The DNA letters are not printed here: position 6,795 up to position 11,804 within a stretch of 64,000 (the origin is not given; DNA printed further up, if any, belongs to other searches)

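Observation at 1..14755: Four-gene, stop/start-overlapping restriction-like operon (SNF2 helicase, NPPW N6-methyltransferase, 2287-aa DExH–DUF1998 helicase, downstream gene) resembling DISARM class 1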

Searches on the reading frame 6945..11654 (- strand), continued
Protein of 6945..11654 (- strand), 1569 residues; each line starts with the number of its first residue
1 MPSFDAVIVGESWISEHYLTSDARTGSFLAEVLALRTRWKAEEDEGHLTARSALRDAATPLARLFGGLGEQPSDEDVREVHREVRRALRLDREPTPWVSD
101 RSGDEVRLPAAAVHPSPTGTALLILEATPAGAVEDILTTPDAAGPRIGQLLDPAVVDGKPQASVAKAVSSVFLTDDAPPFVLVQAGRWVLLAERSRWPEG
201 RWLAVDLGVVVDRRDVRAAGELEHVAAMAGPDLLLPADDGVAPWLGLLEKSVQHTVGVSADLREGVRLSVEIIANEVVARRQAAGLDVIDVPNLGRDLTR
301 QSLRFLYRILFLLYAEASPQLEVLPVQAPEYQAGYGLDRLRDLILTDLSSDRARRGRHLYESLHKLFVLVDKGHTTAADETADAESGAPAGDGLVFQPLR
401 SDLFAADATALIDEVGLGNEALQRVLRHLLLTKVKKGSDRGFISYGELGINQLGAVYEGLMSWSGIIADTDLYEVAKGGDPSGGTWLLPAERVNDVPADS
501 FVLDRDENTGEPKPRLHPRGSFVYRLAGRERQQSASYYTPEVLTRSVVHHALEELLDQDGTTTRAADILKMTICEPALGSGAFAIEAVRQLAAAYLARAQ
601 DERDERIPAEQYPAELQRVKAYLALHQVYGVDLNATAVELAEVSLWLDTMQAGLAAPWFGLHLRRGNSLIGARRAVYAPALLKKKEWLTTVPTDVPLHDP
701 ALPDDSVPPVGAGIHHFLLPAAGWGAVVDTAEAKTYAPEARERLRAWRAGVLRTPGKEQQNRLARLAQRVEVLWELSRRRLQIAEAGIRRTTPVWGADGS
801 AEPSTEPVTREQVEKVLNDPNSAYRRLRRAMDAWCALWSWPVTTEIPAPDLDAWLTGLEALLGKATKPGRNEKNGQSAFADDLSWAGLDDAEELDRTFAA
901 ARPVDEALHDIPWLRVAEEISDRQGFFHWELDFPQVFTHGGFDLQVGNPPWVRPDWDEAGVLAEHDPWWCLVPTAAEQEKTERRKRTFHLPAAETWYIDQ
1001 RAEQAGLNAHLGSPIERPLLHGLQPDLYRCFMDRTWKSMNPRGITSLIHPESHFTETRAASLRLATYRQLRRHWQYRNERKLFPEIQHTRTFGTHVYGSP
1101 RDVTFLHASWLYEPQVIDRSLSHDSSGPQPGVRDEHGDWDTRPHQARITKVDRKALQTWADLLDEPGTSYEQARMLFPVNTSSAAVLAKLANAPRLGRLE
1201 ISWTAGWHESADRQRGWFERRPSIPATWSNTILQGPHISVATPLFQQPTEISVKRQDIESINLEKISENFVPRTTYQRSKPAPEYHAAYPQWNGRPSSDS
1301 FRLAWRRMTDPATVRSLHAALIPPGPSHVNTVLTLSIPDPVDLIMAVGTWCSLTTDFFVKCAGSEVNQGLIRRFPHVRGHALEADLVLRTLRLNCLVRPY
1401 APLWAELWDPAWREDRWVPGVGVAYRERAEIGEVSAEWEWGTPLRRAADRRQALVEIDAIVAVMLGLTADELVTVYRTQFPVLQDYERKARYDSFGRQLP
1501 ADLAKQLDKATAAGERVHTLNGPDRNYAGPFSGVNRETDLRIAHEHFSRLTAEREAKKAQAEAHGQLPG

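Call 96: search_protein_families(library=pfam, proteins=[L046:4827-6407:-, L055:5460-7025:-, L016:5491-6924:-, L061:5636-6922:+, L068:5860-6990:+, L084:6165-7217:+, L078:5795-7165:+], max_evalue=0.001)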
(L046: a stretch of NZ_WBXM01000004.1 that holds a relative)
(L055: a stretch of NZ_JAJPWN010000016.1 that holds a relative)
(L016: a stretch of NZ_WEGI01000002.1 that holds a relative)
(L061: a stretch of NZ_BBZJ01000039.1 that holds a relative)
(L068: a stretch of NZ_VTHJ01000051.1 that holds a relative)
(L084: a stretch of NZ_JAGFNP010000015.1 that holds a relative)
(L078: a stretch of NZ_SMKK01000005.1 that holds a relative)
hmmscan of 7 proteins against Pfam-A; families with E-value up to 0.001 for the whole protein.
L046:4827-6407:- (526 aa): 7 families
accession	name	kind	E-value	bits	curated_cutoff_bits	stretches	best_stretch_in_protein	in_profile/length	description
PF00069.31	Pkinase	-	3.9e-44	151.4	31.7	1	18-266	7-256/263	Protein kinase domain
PF07714.23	PK_Tyr_Ser-Thr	-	1.3e-27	97.2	23.1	1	18-265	7-252/258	Protein tyrosine and serine/threonine kinase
PF13424.12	TPR_12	-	1.4e-06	28.8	30.1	1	433-488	8-63/77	Tetratricopeptide repeat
PF03109.22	ABC1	-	3.9e-06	26.6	22.9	1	84-164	141-220/244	ABC1 atypical kinase-like domain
PF14531.12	Kinase-like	-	3.2e-05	23.8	25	1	112-261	146-289/289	Kinase-like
PF01636.29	APH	-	3.5e-05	24.1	23.2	0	127-160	165-199/239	Phosphotransferase enzyme family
PF13428.12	TPR_14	-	0.00036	21.4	23.5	0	429-456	2-29/44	Tetratricopeptide repeat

L055:5460-7025:- (521 aa): 6 families
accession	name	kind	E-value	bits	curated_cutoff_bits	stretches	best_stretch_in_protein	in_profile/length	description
PF00069.31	Pkinase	-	4.4e-45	154.6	31.7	1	31-281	9-260/263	Protein kinase domain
PF07714.23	PK_Tyr_Ser-Thr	-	6.5e-30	104.7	23.1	1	29-279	7-255/258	Protein tyrosine and serine/threonine kinase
PF03109.22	ABC1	-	2.5e-08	33.8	22.9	1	84-173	132-218/244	ABC1 atypical kinase-like domain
PF13424.12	TPR_12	-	1.2e-06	29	30.1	2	384-453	4-73/77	Tetratricopeptide repeat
PF01636.29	APH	-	2.2e-06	28.1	23.2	0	138-169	165-197/239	Phosphotransferase enzyme family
PF13174.12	TPR_6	-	0.0001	23.1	26.3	0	385-411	2-28/33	Tetratricopeptide repeat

L016:5491-6924:- (477 aa): 6 families
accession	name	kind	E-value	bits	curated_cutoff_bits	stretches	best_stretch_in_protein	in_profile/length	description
PF00069.31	Pkinase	-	8.4e-46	156.9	31.7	1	8-265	1-258/263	Protein kinase domain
PF07714.23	PK_Tyr_Ser-Thr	-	2.9e-32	112.4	23.1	1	10-260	3-250/258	Protein tyrosine and serine/threonine kinase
PF03109.22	ABC1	-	4.4e-08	33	22.9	1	85-162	144-220/244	ABC1 atypical kinase-like domain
PF01636.29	APH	-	3e-06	27.6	23.2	1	32-128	21-110/239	Phosphotransferase enzyme family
PF13424.12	TPR_12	-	4.3e-06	27.3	30.1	1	379-444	5-70/77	Tetratricopeptide repeat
PF17667.7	Pkinase_fungal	-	0.00073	18.8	24.1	0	127-195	305-376/387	Fungal protein kinase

L061:5636-6922:+ (428 aa): 3 families
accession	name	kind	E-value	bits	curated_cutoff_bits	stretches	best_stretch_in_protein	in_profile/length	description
PF00069.31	Pkinase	-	3.6e-39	135.2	31.7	1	91-334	3-260/263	Protein kinase domain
PF07714.23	PK_Tyr_Ser-Thr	-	4.7e-27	95.3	23.1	1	91-333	3-256/258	Protein tyrosine and serine/threonine kinase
PF01636.29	APH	-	0.00029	21.1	23.2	1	204-234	168-200/239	Phosphotransferase enzyme family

L068:5860-6990:+ (376 aa): 3 families
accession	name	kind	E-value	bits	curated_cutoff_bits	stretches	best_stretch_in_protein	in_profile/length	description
PF00069.31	Pkinase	-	3.6e-37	128.6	31.7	1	40-281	4-259/263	Protein kinase domain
PF07714.23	PK_Tyr_Ser-Thr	-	9.4e-24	84.5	23.1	1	40-280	4-255/258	Protein tyrosine and serine/threonine kinase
PF01636.29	APH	-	1.1e-05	25.8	23.2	1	118-182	129-200/239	Phosphotransferase enzyme family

L084:6165-7217:+ (350 aa): 4 families
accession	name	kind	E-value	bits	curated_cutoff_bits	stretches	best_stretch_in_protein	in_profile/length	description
PF00069.31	Pkinase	-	3.4e-41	141.8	31.7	1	52-260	2-207/263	Protein kinase domain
PF07714.23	PK_Tyr_Ser-Thr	-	2.7e-28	99.4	23.1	1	53-253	3-208/258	Protein tyrosine and serine/threonine kinase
PF01636.29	APH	-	9.3e-10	39.1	23.2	1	170-208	170-210/239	Phosphotransferase enzyme family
PF19974.5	TCAD9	-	0.00064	19.4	40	1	129-192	263-321/429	Ternary complex associated domain 9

L078:5795-7165:+ (456 aa): 5 families
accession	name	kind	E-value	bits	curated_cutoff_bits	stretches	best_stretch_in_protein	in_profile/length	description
PF00069.31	Pkinase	-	1.1e-37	130.3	31.7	1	133-380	3-257/263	Protein kinase domain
PF07714.23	PK_Tyr_Ser-Thr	-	6.6e-27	94.9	23.1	1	132-376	2-250/258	Protein tyrosine and serine/threonine kinase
PF01636.29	APH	-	7.3e-08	32.9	23.2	0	149-247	17-109/239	Phosphotransferase enzyme family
PF03109.22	ABC1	-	4.6e-07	29.7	22.9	0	205-280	144-219/244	ABC1 atypical kinase-like domain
PF06293.20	Kdo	-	0.0006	19.7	21.3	1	214-285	103-174/207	Lipopolysaccharide kinase (Kdo/WaaP) family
